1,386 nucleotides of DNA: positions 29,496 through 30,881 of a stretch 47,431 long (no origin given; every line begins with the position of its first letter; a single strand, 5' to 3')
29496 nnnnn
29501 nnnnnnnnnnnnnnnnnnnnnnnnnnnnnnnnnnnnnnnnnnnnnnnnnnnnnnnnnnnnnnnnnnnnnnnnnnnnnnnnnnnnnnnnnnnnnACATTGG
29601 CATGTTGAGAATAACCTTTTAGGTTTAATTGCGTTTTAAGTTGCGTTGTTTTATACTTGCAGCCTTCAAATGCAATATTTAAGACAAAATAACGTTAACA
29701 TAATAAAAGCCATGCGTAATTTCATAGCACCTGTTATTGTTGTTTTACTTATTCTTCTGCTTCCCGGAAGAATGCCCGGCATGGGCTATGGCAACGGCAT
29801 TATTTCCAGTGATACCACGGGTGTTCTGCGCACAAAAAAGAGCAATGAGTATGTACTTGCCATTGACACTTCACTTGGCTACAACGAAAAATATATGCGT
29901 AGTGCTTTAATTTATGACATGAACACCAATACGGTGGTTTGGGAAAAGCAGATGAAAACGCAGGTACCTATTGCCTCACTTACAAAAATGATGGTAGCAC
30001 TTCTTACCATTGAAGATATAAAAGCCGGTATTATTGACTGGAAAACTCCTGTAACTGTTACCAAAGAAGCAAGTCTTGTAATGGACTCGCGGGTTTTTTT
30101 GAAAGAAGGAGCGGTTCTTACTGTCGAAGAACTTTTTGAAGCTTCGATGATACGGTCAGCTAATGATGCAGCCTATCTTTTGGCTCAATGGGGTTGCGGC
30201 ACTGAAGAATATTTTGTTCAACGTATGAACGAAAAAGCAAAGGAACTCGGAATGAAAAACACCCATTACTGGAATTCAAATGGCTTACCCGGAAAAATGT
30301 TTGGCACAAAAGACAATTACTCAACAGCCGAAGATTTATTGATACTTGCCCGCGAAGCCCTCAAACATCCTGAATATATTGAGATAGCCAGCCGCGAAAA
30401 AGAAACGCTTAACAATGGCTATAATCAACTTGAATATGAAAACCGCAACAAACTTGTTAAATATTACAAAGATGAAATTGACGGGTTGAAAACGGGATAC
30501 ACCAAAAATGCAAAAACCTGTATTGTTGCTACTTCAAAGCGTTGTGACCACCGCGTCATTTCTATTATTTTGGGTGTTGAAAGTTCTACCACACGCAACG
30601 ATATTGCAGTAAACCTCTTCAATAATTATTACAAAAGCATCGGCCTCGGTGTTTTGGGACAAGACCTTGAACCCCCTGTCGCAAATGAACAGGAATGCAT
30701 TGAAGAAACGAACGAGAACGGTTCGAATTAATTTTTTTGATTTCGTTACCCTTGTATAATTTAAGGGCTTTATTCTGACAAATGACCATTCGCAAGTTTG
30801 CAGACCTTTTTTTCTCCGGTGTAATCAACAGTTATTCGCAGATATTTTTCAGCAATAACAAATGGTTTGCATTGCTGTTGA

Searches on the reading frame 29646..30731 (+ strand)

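Call 8: search_protein_families(library=pfam, proteins=[window:29646-30731:+], max_evalue=0.001)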
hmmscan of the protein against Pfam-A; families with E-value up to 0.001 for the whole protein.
window:29646-30731:+ (361 aa): 2 families
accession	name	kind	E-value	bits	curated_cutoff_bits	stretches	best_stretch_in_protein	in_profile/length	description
PF00768.25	Peptidase_S11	-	9.2e-59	199.2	27.6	1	85-312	13-238/239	D-alanyl-D-alanine carboxypeptidase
PF13354.11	Beta-lactamase2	-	1.3e-12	48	22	1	88-232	3-140/214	Beta-lactamase enzyme family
